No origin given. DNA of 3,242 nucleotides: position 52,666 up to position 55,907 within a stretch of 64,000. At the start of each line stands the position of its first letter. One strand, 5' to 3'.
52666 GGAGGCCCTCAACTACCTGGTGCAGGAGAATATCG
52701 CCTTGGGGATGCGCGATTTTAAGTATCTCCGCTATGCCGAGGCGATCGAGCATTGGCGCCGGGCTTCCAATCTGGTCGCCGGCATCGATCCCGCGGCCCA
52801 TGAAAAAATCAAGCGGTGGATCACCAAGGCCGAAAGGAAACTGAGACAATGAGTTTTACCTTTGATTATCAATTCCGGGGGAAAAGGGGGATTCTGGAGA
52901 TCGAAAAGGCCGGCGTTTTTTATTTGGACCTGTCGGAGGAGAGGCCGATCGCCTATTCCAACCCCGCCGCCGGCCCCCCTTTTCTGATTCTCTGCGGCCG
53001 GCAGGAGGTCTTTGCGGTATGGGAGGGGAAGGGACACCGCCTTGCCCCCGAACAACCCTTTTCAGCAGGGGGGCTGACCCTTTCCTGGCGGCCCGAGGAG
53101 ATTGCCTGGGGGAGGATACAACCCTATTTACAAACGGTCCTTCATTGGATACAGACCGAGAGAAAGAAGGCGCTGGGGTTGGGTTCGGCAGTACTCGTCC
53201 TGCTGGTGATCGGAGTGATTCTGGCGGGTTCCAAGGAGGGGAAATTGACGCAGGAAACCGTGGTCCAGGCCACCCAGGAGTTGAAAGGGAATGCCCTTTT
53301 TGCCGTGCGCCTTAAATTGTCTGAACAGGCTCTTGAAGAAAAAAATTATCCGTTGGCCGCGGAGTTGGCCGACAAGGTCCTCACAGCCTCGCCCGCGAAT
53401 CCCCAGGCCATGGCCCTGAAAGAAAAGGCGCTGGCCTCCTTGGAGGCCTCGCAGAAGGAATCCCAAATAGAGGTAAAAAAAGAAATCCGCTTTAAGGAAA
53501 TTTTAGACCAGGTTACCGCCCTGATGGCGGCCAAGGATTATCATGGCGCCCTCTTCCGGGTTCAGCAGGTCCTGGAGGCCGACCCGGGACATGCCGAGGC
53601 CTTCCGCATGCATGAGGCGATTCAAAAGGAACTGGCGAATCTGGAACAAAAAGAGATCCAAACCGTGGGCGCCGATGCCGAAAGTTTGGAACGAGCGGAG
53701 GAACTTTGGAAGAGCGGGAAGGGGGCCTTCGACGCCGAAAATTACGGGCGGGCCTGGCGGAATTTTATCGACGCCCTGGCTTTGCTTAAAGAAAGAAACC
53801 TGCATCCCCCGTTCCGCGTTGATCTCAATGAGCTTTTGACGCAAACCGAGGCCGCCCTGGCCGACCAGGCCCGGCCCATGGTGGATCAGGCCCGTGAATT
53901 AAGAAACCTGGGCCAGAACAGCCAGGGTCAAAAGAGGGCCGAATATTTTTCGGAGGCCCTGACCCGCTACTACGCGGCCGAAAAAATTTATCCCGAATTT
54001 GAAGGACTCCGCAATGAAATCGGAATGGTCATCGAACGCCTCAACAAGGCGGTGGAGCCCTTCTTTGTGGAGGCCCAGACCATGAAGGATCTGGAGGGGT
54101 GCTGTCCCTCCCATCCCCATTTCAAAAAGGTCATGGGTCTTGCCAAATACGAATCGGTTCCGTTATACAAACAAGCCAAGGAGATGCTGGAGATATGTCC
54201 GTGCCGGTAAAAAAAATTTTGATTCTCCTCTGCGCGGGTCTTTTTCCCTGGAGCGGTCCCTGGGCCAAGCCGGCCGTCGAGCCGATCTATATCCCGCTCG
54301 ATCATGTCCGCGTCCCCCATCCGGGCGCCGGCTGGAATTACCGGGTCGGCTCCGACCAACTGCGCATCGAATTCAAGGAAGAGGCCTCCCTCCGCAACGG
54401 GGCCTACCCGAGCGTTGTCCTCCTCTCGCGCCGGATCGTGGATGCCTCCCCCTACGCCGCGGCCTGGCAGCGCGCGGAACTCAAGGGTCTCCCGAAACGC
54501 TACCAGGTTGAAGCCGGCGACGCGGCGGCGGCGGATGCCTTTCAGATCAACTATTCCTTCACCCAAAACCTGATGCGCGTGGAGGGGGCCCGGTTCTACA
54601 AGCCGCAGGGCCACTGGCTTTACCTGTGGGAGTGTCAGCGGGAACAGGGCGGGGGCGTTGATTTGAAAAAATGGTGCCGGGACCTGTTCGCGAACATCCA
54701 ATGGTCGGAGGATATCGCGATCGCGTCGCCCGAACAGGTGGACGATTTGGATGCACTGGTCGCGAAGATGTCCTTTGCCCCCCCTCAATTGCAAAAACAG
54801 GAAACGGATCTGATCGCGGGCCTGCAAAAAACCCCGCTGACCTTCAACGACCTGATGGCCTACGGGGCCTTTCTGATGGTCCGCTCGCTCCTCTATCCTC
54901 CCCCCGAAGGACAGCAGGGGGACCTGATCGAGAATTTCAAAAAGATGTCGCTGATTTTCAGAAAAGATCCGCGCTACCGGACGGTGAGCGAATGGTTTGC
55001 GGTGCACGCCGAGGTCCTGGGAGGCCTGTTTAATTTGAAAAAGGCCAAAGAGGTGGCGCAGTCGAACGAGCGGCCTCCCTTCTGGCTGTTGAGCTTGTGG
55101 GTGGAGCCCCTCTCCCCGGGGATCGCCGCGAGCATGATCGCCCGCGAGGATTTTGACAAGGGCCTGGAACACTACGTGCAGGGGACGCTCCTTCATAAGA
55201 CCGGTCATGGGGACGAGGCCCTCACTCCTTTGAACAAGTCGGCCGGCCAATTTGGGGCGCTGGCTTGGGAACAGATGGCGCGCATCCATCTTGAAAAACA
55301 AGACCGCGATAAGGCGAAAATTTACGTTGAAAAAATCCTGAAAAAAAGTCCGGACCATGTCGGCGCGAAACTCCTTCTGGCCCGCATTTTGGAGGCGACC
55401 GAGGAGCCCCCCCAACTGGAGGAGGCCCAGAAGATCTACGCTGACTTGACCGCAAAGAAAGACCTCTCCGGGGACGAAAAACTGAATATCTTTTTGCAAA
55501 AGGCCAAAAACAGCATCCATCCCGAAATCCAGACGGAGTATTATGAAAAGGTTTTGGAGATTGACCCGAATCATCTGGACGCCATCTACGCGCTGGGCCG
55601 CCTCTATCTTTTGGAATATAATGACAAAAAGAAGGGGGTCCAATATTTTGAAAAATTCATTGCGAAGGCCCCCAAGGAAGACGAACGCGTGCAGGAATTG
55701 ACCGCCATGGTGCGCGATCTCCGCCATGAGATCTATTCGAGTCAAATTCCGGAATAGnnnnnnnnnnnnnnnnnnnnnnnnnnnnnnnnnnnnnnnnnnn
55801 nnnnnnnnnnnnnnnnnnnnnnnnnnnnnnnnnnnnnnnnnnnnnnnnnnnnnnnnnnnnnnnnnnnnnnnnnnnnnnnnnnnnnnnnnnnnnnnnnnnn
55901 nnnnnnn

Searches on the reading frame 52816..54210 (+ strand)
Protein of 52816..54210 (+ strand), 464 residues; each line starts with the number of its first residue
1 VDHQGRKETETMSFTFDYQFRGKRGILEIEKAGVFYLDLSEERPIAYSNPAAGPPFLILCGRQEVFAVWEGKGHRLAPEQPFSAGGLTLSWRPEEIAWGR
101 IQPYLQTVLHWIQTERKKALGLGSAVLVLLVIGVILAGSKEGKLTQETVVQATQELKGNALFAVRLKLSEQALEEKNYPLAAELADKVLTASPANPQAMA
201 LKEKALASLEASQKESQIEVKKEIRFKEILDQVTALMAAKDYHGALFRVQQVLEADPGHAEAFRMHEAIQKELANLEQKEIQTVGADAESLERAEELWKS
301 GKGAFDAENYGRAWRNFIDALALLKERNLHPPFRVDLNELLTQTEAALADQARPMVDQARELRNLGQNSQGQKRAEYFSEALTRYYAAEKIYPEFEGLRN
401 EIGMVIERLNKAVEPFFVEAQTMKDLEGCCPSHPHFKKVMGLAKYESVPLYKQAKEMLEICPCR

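Call 36: search_protein_families(library=pfam, proteins=[window:52816-54210:+], max_evalue=0.01)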
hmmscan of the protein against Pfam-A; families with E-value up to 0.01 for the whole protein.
window:52816-54210:+ (464 aa): 3 families
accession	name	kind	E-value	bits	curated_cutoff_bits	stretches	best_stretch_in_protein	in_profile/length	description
PF14863.12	Alkyl_sulf_dimr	-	0.0046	17.8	26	1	167-214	74-121/139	Alkyl sulfatase dimerisation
PF14853.12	Fis1_TPR_C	-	0.0048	17.5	25.3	0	176-203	15-42/53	Fis1 C-terminal tetratricopeptide repeat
PF14559.12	TPR_19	-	0.005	17.6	25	0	236-262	1-27/68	Tetratricopeptide repeat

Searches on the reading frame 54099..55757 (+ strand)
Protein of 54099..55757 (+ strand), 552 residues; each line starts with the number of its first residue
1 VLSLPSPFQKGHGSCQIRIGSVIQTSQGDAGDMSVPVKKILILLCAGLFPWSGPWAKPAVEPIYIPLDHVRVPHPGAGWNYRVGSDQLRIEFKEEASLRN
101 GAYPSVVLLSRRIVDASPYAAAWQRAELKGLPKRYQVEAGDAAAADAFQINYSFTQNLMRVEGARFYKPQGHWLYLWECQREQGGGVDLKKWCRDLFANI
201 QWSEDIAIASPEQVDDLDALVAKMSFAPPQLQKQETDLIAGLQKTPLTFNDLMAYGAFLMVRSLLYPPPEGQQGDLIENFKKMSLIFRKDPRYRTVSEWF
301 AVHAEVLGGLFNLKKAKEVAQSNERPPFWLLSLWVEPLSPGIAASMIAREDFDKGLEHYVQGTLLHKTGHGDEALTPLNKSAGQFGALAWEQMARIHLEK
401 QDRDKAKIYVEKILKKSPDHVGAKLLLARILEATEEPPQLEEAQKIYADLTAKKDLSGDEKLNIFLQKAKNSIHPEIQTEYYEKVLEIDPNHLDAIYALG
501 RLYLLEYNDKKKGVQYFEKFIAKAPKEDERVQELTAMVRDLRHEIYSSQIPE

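Call 36: search_protein_families(library=pfam, proteins=[window:54099-55757:+], max_evalue=0.01)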
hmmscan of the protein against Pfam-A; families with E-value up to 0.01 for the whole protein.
window:54099-55757:+ (552 aa): 11 families
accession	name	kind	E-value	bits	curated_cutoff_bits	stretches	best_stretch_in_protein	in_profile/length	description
PF14559.12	TPR_19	-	2.7e-11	44.1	25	2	480-536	12-66/68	Tetratricopeptide repeat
PF07719.23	TPR_2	-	3e-07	30.5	27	1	387-420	1-34/34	Tetratricopeptide repeat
PF13431.12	TPR_17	-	1.8e-06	28.2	24.4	1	481-505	1-25/34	Tetratricopeptide repeat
PF13428.12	TPR_14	-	2.1e-06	28.3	23.5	1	389-430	3-44/44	Tetratricopeptide repeat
PF23914.1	TPR_CcmH_CycH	-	2.4e-05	24.6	42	1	389-454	52-117/158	Cytochrome c-type biogenesis protein H TPR domain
PF13181.12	TPR_8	-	3.1e-05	24.2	25.7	0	389-419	3-33/34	Tetratricopeptide repeat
PF13371.12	TPR_9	-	0.00011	22.5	35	0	480-538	16-72/73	Tetratricopeptide repeat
PF00515.34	TPR_1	-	0.00029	21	27.8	0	480-492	22-34/34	Tetratricopeptide repeat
PF13174.12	TPR_6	-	0.00033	21.5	26.3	0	494-526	1-32/33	Tetratricopeptide repeat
PF25064.1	ARM_TT21_5th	-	0.00095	19.9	27.8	0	393-452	7-63/117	TT21 fifth ARM repeats domain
PF13432.12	TPR_16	-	0.0019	19.1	32.7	0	393-436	3-46/65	Tetratricopeptide repeat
